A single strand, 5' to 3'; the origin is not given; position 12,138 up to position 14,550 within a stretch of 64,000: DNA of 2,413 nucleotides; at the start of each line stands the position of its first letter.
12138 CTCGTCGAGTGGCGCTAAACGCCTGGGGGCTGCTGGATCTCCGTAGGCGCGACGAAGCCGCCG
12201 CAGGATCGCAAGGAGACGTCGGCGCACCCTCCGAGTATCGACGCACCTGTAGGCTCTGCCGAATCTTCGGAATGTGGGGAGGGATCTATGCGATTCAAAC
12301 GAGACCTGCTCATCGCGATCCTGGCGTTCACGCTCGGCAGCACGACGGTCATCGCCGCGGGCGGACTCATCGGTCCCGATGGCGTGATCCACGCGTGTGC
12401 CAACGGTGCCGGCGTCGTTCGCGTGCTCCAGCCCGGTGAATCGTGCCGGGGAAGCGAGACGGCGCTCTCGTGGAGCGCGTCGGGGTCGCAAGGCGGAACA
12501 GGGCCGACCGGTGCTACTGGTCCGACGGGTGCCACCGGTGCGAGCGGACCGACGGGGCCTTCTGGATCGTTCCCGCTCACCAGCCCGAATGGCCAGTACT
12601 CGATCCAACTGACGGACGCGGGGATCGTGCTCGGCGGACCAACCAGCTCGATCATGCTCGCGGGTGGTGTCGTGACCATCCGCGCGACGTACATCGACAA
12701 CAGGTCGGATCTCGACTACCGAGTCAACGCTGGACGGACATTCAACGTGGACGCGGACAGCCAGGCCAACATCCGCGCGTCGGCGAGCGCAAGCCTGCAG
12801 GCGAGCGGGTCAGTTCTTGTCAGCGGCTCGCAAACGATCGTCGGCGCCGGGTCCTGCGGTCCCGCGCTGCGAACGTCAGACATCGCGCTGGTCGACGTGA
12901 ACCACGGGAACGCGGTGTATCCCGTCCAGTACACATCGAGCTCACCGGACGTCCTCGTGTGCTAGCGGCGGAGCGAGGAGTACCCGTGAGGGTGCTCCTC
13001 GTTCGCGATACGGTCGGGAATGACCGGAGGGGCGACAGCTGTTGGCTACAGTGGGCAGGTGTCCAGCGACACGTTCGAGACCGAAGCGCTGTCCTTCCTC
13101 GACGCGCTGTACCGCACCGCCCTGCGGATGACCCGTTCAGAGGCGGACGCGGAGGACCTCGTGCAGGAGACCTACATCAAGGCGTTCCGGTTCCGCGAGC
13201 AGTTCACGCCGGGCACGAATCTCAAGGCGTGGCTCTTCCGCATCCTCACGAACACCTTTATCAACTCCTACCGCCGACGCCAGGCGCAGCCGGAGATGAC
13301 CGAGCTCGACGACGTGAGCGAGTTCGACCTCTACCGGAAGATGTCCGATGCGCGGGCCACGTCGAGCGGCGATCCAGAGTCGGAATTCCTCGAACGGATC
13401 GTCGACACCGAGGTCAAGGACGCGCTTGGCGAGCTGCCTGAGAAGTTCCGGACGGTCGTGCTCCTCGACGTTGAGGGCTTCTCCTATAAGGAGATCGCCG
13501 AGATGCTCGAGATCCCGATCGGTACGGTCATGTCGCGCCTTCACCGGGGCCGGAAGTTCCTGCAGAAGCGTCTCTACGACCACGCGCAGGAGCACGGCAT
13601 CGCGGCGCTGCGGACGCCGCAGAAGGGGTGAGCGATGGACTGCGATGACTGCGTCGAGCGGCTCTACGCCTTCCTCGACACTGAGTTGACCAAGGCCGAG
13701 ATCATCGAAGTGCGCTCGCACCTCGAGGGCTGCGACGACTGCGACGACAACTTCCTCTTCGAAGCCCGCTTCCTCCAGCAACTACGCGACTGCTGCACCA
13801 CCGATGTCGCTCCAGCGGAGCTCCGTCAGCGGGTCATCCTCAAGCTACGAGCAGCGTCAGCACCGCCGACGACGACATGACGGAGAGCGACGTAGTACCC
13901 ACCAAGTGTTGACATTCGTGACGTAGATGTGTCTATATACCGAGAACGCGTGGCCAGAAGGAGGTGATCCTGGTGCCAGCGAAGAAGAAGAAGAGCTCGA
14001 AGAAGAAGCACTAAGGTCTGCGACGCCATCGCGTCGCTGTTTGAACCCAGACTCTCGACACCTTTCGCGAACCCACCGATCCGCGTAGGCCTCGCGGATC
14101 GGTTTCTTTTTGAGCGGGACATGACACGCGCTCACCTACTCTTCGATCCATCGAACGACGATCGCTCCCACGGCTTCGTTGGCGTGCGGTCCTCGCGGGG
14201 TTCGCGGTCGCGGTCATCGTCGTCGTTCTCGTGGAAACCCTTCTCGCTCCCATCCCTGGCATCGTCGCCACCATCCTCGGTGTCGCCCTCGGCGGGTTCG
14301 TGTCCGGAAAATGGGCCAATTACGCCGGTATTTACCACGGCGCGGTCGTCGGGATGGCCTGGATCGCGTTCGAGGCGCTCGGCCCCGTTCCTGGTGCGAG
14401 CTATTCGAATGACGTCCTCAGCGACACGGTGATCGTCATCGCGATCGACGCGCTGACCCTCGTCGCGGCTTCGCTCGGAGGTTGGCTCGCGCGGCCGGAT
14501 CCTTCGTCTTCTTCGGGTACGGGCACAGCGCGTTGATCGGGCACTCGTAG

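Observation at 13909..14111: Free-standing micro-gene: strong promoter, 13-nt perfect Shine-Dalgarno, 13-codon poly-Lys ORF, terminator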

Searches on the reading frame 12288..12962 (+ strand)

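Call 29: search_protein_families(library=ncbifam, proteins=[window:12288-12962:+], max_evalue=0.01)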
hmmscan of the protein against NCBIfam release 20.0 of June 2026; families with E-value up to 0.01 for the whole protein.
window:12288-12962:+ (225 aa): 1 family
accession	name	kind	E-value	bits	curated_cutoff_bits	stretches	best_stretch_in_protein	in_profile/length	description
NF041249.1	T6SS_TssI_Fran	equivalog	0.0027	17.7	100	1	104-183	75-152/163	type VI secretion system tip protein TssI/VgrG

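Call 30: search_protein_families(library=pfam, proteins=[window:12288-12962:+], max_evalue=0.01)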
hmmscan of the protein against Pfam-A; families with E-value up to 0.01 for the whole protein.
window:12288-12962:+ (225 aa): 1 family
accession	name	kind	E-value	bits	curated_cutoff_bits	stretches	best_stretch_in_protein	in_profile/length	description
PF01391.23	Collagen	-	0.00082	19.5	27.2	1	66-93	7-34/60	Collagen triple helix repeat (20 copies)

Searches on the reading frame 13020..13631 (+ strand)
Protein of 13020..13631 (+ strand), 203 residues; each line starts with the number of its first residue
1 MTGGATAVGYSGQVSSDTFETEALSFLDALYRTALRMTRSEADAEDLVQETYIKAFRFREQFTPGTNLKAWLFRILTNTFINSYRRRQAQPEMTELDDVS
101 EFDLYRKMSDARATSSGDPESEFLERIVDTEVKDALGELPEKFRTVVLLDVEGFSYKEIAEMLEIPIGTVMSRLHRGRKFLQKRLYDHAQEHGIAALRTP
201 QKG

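Call 9: find_homologous_proteins(query=window:13020-13631:+, max_evalue=1e-20)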
Query window:13020-13631:+ (203 aa): 8000 proteins with E <= 1e-20 among 8000 candidates; the best 120 are listed.
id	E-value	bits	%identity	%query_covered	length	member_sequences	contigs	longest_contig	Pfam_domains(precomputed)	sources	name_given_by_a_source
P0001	4.5e-124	429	98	100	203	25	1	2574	PF04545.23,PF04542.21,PF08281.19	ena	-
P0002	6.2e-116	403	95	97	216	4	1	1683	PF04545.23,PF04542.21,PF08281.19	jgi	-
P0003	9.8e-112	389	95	94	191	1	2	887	PF04545.23,PF04542.21,PF08281.19,PF22029.3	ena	-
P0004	1.6e-110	385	94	94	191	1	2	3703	PF04545.23,PF04542.21,PF08281.19,PF22029.3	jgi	jgi:RNA polymerase sigma-70 factor (ECF subfamily)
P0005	3.7e-110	384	94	94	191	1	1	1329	PF04545.23,PF04542.21,PF08281.19,PF22029.3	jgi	jgi:RNA polymerase sigma-70 factor (ECF subfamily)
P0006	6.8e-110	383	93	94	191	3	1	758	PF04545.23,PF04542.21,PF08281.19,PF22029.3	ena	-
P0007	1.6e-109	382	90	99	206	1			PF04545.23,PF04542.21,PF08281.19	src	-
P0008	2.3e-109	382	94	94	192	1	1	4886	PF04545.23,PF04542.21,PF08281.19,PF22029.3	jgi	-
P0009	7.9e-109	380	90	98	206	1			PF04545.23,PF04542.21,PF08281.19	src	-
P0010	2.0e-105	369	90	94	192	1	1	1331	PF04545.23,PF04542.21,PF08281.19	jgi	jgi:RNA polymerase sigma-70 factor (ECF subfamily)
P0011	2.3e-104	365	90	94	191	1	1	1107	PF04545.23,PF04542.21,PF08281.19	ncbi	-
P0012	6.4e-104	364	85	100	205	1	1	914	PF04545.23,PF04542.21,PF08281.19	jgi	-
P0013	6.0e-103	361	83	100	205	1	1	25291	PF04545.23,PF04542.21,PF08281.19,PF22029.3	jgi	jgi:RNA polymerase sigma-70 factor (ECF subfamily)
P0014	5.8e-101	354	83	100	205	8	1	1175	PF04545.23,PF04542.21,PF08281.19,PF22029.3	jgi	-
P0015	6.4e-101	354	83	100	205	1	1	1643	PF04545.23,PF04542.21,PF08281.19,PF22029.3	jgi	jgi:RNA polymerase sigma-70 factor, ECF subfamily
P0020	5.5e-100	351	81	100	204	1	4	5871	PF04545.23,PF04542.21,PF08281.19,PF22029.3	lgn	-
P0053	4.5e-98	345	84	94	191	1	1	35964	PF04545.23,PF04542.21,PF08281.19,PF22029.3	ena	-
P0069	1.2e-97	343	82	97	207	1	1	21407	PF13384.13,PF07638.18,PF04545.23,PF04542.21,PF08281.19,PF22029.3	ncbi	-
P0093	5.1e-97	341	84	94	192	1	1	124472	PF04545.23,PF04542.21,PF08281.19,PF22029.3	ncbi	-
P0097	7.2e-97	341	84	94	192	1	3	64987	PF04545.23,PF04542.21,PF08281.19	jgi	jgi:RNA polymerase sigma-70 factor (ECF subfamily)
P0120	3.0e-96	339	83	95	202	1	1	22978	PF04545.23,PF04542.21,PF08281.19,PF22029.3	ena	-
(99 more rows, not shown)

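Call 11: find_related_loci(query=A2, collection=genome_contigs, flank=3000)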
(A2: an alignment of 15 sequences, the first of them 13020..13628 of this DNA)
Query A2 (203 aa) in genome_contigs; peptide patterns used: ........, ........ (x = any residue, [..] = any of these).
600 stretches matched a pattern (row limit reached: there are more); 593 encode a relative of the query (tblastn E <= 1e-3); the best 80 are kept; 80 distinct loci.
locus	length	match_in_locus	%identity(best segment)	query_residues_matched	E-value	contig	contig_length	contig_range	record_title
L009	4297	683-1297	80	1-203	4e-106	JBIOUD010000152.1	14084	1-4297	MAG: Candidatus Limnocylindria bacterium isolate MAG143 k127_3132875, whole genome shotgun sequence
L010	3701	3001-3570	74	11-198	1e-87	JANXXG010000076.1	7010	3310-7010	MAG: Chloroflexi bacterium isolate GL140_2_metabat_395 GL140_2_k141_1009501, whole genome shotgun sequence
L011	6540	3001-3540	59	18-195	3e-66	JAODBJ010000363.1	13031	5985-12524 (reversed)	MAG: Actinomycetes bacterium isolate RYN_51 scaffold_407710, whole genome shotgun sequence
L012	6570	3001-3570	58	2-193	2e-66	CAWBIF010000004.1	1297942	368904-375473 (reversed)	MAG: uncultured Microthrixaceae bacterium isolate MFD05841.bin.2.72 genome assembly, contig: contig_7959, whole genome s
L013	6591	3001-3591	56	1-198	4e-66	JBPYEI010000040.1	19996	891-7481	MAG: Acidimicrobiales bacterium isolate Bin.003.fastaField_forest_FP5 k127_3516745, whole genome shotgun sequence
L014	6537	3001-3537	58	18-194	1e-65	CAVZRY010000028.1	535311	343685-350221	MAG: uncultured Microthrixaceae bacterium isolate MFD00905.bin.2.232 genome assembly, contig: contig_8717, whole genome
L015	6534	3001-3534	60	19-194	2e-65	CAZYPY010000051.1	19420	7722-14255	MAG TPA_asm: uncultured Microthrixaceae bacterium isolate binchicken_co27_450 genome assembly, contig: NODE_4965_length_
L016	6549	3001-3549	57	23-203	1e-64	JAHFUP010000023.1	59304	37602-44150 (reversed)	MAG: Acidimicrobiia bacterium isolate nzgw82 NODE_395_length_59305_cov_70.617380, whole genome shotgun sequence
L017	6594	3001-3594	56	6-192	5e-65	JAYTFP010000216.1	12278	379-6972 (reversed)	MAG: Acidimicrobiaceae bacterium isolate GFS_2200 GFS_2200_215, whole genome shotgun sequence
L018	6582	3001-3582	56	4-194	8e-65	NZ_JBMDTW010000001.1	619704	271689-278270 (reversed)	Demequina sp. SO4-18 Scaffold1, whole genome shotgun sequence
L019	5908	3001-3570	56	8-195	2e-64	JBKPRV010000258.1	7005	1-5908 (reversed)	MAG: Actinomycetota bacterium isolate GS_EKS_MAG_00039 GS_EKS_000000831242, whole genome shotgun sequence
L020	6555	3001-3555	56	19-201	3e-64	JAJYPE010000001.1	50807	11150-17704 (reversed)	MAG: Actinomycetes bacterium isolate DS3.bin40 NODE_484_length_50807_cov_2.062174, whole genome shotgun sequence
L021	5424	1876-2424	57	19-199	4e-64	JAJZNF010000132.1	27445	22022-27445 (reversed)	MAG: Actinomycetes bacterium isolate MAS3.bin81 NODE_3357_length_27445_cov_1.220624, whole genome shotgun sequence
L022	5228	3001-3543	60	18-196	3e-64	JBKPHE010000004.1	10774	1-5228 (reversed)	MAG: Actinomycetota bacterium isolate HAY_GB_MAG_00018 HAY_GB_000000282482, whole genome shotgun sequence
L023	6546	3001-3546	58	19-198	3e-64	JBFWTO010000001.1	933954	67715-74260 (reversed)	MAG: Acidimicrobiia bacterium isolate CA_2019_TPBF_49 NODE_37_length_933954_cov_9.724124_TPBF, whole genome shotgun sequ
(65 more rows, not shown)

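Call 16: find_encoding_contigs(protein=P0093, flank=2500, max_places=4)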
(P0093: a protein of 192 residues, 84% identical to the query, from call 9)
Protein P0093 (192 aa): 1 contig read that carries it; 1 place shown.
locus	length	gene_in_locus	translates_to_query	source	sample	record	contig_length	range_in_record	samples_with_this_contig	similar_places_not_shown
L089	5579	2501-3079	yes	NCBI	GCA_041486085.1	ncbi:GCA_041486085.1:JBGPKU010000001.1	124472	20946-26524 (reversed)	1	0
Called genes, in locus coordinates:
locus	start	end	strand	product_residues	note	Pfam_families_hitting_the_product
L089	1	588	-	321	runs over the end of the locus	-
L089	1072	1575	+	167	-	PF02566:OsmC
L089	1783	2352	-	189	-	PF00730:HhH-GPD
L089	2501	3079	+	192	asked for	PF04542:Sigma70_r2, PF22029:PhyR_sigma2 (faint), PF08281:Sigma70_r4_2, PF04545:Sigma70_r4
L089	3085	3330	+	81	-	PF13490:zf-HC2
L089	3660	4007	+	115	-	-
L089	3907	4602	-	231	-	PF00730:HhH-GPD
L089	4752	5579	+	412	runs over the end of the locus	PF13458:Peripla_BP_6, PF01094:ANF_receptor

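Call 17: find_encoding_contigs(protein=P0097, flank=2500, max_places=4)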
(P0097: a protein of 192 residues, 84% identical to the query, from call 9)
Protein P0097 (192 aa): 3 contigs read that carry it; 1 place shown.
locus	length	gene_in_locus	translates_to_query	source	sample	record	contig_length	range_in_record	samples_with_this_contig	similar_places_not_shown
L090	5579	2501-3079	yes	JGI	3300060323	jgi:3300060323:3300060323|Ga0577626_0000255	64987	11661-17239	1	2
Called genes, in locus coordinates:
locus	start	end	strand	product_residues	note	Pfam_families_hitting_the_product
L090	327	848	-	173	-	-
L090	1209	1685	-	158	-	PF01814:Hemerythrin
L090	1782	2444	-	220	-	PF00730:HhH-GPD, PF10576:EndIII_4Fe-2S (weak)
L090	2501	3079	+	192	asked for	PF04542:Sigma70_r2, PF08281:Sigma70_r4_2, PF04545:Sigma70_r4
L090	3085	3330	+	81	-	PF13490:zf-HC2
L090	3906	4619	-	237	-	PF00730:HhH-GPD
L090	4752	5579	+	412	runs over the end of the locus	PF13458:Peripla_BP_6, PF01094:ANF_receptor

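Call 18: find_encoding_contigs(protein=P0069, flank=2500, max_places=4)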
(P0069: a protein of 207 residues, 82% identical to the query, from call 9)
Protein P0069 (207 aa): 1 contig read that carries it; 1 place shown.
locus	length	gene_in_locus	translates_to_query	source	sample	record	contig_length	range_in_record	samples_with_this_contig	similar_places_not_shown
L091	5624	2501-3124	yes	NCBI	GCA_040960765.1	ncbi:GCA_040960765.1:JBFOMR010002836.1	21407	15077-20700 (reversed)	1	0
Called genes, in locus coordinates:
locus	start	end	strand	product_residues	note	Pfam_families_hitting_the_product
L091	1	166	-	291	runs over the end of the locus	?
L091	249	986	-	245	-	PF27257:HI_0787_N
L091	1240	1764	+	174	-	PF01965:DJ-1_PfpI, PF00117:GATase (weak)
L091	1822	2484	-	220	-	PF00730:HhH-GPD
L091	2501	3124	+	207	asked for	PF04542:Sigma70_r2, PF07638:Sigma70_ECF (faint), PF22029:PhyR_sigma2 (weak), PF08281:Sigma70_r4_2, PF04545:Sigma70_r4, PF13384:HTH_23 (faint)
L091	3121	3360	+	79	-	PF13490:zf-HC2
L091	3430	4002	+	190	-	-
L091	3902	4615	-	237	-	PF00730:HhH-GPD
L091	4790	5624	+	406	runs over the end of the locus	PF13433:Peripla_BP_5 (faint), PF13458:Peripla_BP_6, PF01094:ANF_receptor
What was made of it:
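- Checked: One is a 190-aa product that covers the unit (L091, call 18).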

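Call 29: search_protein_families(library=ncbifam, proteins=[window:13020-13628:+], max_evalue=0.01)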
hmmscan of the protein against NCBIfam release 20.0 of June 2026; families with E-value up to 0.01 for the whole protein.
window:13020-13628:+ (203 aa): 98 families (the best 25 are shown)
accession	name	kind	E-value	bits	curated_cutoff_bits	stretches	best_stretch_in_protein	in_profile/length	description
TIGR02947.1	SigH_actino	hypoth_equivalog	3.2e-67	226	251.55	1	17-196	11-190/193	RNA polymerase sigma-70 factor, TIGR02947 family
NF007229.0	PRK09647.1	equivalog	2.7e-37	128.2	265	1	25-194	52-211/220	RNA polymerase sigma factor SigE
NF009185.0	PRK12533.1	equivalog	1.7e-35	122.7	248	1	15-190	27-198/231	RNA polymerase sigma factor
NF007223.0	PRK09641.1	equivalog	9.1e-34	116.9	209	1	26-186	27-185/187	RNA polymerase sigma factor SigW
NF008888.0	PRK11922.1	equivalog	3.1e-33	115.3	204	1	29-188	42-199/231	RNA polymerase sigma factor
NF009164.0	PRK12511.1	equivalog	6e-32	110.6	185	1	21-197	8-171/182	RNA polymerase sigma factor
TIGR02950.1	SigM_subfam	subfamily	4.9e-30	104.5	147.95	1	25-185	8-158/159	RNA polymerase sigma factor, SigM family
NF058625.1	sigma_PG0214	equivalog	1.7e-29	102.7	130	1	16-190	3-166/170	GFO_1088 family ECF-type sigma factor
NF009198.0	PRK12546.1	equivalog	3.2e-29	102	270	1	21-185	11-161/188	RNA polymerase sigma factor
TIGR02937.1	sigma70-ECF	superfamily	9.4e-29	100.1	42.9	1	23-185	7-165/165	sigma-70 family RNA polymerase sigma factor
TIGR02948.1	SigW_bacill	equivalog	6.6e-28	98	243.1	1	26-186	27-185/187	RNA polymerase sigma factor SigW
TIGR02939.1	RpoE_Sigma70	equivalog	2.3e-27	96.3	236.15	1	29-185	32-186/190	RNA polymerase sigma factor RpoE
NF007225.0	PRK09643.1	equivalog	6.4e-27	94.6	190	1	27-195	37-192/204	RNA polymerase sigma factor SigM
NF009174.0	PRK12522.1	equivalog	2.9e-26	92.5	217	1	27-187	13-169/175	RNA polymerase sigma factor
TIGR02985.1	Sig70_bacteroi1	subfamily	3.6e-26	92.3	126.4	1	28-185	12-162/162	RNA polymerase sigma-70 factor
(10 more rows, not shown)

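Call 30: search_protein_families(library=pfam, proteins=[window:13020-13628:+], max_evalue=0.01)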
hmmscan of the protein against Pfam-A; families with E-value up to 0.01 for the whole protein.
window:13020-13628:+ (203 aa): 6 families
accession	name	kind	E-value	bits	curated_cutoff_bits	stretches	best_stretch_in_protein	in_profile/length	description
PF04542.20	Sigma70_r2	-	1.3e-18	67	24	1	26-88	5-69/71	Sigma-70 region 2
PF08281.18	Sigma70_r4_2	-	5e-18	64.9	25.7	1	131-181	3-54/54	Sigma-70, region 4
PF04545.22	Sigma70_r4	-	1.6e-08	34.4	24.1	1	135-182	1-49/50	Sigma-70, region 4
PF22029.2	PhyR_sigma2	-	2.8e-05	24.5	27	1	31-76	9-54/55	Sigma2 domain of PhyR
PF07638.17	Sigma70_ECF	-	0.00018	21.9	21.1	1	40-185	43-183/185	ECF sigma factor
PF13384.12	HTH_23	-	0.0023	18.2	24.6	1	141-176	6-40/50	Homeodomain-like domain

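Call 71: find_encoding_contigs(protein=P0013, flank=1500, max_places=3)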
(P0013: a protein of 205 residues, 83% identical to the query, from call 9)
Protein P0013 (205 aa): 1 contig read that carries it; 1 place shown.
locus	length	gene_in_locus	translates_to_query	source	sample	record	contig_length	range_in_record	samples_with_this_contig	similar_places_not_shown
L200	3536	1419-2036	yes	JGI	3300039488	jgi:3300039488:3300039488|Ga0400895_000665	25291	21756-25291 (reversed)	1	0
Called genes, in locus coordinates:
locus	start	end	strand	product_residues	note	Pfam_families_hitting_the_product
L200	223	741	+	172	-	PF00211:Guanylate_cyc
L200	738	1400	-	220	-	PF00730:HhH-GPD, PF10576:EndIII_4Fe-2S (faint)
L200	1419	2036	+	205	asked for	PF04542:Sigma70_r2, PF22029:PhyR_sigma2 (weak), PF08281:Sigma70_r4_2, PF04545:Sigma70_r4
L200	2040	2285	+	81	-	PF13490:zf-HC2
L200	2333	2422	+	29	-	-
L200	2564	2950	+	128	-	PF12670:DUF3792 (weak)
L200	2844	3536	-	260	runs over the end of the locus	PF00730:HhH-GPD, PF00633:HHH (faint)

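Call 72: find_encoding_contigs(protein=P0053, flank=1500, max_places=3)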
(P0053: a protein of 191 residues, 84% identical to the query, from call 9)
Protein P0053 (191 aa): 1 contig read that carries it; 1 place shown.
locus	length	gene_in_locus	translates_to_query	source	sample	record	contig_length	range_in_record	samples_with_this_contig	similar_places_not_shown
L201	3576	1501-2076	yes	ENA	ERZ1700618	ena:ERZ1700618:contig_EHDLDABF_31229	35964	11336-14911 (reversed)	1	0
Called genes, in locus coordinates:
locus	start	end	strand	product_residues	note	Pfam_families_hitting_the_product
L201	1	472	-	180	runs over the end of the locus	-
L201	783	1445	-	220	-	PF00730:HhH-GPD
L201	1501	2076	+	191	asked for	PF04542:Sigma70_r2, PF22029:PhyR_sigma2 (weak), PF08281:Sigma70_r4_2, PF04545:Sigma70_r4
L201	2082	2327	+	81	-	PF13490:zf-HC2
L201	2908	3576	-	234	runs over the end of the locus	PF00730:HhH-GPD, PF00633:HHH (weak)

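Call 73: find_encoding_contigs(protein=P0120, flank=1500, max_places=3)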
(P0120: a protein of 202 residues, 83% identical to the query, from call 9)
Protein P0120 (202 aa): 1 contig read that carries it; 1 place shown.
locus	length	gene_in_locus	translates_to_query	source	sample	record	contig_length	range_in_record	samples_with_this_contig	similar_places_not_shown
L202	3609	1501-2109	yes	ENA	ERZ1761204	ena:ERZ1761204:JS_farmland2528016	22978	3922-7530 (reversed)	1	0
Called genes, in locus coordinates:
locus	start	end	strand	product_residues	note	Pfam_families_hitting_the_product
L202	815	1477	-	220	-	PF00730:HhH-GPD, PF10576:EndIII_4Fe-2S (weak)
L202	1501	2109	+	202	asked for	PF04542:Sigma70_r2, PF22029:PhyR_sigma2 (weak), PF08281:Sigma70_r4_2, PF04545:Sigma70_r4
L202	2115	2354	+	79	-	PF13490:zf-HC2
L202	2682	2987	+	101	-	-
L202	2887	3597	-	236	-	PF00730:HhH-GPD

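Call 74: find_encoding_contigs(protein=P0020, flank=1500, max_places=3)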
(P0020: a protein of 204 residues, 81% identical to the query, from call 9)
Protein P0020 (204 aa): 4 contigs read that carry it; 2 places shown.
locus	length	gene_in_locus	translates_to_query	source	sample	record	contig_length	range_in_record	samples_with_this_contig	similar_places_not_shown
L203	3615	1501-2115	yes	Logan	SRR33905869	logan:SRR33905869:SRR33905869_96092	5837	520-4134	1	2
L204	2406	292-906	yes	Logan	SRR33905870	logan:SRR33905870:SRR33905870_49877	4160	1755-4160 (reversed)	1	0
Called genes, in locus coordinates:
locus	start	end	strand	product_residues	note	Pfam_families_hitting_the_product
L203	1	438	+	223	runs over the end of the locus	-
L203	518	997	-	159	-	PF00730:HhH-GPD (weak)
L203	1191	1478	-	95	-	PF07045:DUF1330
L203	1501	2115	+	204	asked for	PF04542:Sigma70_r2, PF22029:PhyR_sigma2 (faint), PF08281:Sigma70_r4_2, PF04545:Sigma70_r4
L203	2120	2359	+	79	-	PF13490:zf-HC2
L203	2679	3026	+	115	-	PF12670:DUF3792 (weak)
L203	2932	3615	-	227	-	PF00730:HhH-GPD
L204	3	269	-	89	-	?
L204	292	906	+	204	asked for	PF04542:Sigma70_r2, PF22029:PhyR_sigma2 (faint), PF08281:Sigma70_r4_2, PF04545:Sigma70_r4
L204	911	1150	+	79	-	PF13490:zf-HC2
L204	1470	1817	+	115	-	PF12670:DUF3792 (weak)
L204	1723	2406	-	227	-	PF00730:HhH-GPD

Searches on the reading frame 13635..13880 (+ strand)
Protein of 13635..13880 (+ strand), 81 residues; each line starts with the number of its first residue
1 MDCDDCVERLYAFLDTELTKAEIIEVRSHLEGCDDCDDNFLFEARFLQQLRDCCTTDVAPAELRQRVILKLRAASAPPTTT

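Call 6: find_encoding_contigs(protein=window:13635-13880:+, flank=3000, max_places=10)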
Protein window:13635-13880:+ (81 aa): 24 contigs read that carry it; 8 places shown.
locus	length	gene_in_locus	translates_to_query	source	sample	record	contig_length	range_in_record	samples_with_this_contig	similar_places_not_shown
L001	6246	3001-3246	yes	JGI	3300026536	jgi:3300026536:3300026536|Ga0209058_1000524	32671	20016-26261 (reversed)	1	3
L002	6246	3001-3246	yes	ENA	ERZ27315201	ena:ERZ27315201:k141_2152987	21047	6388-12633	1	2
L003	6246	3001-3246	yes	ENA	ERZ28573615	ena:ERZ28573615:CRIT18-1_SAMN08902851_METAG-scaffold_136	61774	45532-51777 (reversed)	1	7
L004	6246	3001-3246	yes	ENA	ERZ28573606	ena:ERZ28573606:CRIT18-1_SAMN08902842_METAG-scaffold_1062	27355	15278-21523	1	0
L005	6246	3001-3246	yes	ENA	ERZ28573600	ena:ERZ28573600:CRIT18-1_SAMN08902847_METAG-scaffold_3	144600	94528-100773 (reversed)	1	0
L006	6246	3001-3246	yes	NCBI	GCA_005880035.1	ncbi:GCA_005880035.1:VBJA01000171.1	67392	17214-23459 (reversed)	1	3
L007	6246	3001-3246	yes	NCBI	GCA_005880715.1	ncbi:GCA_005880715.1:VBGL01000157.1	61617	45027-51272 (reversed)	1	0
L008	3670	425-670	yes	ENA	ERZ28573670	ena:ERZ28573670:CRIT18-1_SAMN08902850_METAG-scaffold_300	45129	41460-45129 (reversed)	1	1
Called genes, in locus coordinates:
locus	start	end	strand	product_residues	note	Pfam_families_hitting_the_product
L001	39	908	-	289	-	PF01738:DLH (faint)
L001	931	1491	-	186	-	PF00730:HhH-GPD, PF10576:EndIII_4Fe-2S (weak)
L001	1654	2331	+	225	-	-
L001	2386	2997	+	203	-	PF04542:Sigma70_r2, PF08281:Sigma70_r4_2, PF04545:Sigma70_r4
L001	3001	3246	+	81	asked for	PF13490:zf-HC2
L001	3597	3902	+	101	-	-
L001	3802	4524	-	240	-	PF00730:HhH-GPD, PF00633:HHH (weak)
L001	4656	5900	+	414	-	PF13458:Peripla_BP_6, PF01094:ANF_receptor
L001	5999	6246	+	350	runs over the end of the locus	PF02653:BPD_transp_2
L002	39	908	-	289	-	PF01738:DLH (faint)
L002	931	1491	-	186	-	PF00730:HhH-GPD, PF10576:EndIII_4Fe-2S (weak)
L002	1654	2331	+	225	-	-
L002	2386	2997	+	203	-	PF04542:Sigma70_r2, PF08281:Sigma70_r4_2, PF04545:Sigma70_r4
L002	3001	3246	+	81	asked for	PF13490:zf-HC2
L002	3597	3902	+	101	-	-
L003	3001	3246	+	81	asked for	PF13490:zf-HC2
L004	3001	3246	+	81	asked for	PF13490:zf-HC2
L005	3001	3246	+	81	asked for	PF13490:zf-HC2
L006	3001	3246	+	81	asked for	PF13490:zf-HC2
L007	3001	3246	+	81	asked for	PF13490:zf-HC2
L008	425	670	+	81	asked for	PF13490:zf-HC2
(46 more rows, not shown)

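Call 29: search_protein_families(library=ncbifam, proteins=[window:13635-13877:+], max_evalue=0.01)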
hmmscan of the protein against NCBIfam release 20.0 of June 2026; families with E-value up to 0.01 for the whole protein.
window:13635-13877:+ (81 aa): 3 families
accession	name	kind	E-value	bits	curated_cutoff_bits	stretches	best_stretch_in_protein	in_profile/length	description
TIGR03988.1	antisig_RsrA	equivalog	8e-19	67.5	62.5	1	2-75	1-74/77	mycothiol system anti-sigma-R factor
NF052375.1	antisigma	equivalog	0.00023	21.2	100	1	17-78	9-70/217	anti-sigma factor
NF052368.1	antisigmaE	subfamily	0.0025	17.6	50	1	2-37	3-38/48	anti-sigma factor family protein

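Call 30: search_protein_families(library=pfam, proteins=[window:13635-13877:+], max_evalue=0.01)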
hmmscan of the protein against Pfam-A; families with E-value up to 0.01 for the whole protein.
window:13635-13877:+ (81 aa): 1 family
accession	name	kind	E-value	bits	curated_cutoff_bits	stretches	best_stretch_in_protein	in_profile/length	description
PF13490.11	zf-HC2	-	1.4e-09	38.3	22.2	1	3-36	1-34/35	Putative zinc-finger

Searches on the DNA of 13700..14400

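Call 4: search_rna_families(source=window, start=13700, end=14400, threshold=evalue, max_evalue=10)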
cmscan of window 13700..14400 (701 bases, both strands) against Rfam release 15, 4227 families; matches with E-value up to 10: 0.
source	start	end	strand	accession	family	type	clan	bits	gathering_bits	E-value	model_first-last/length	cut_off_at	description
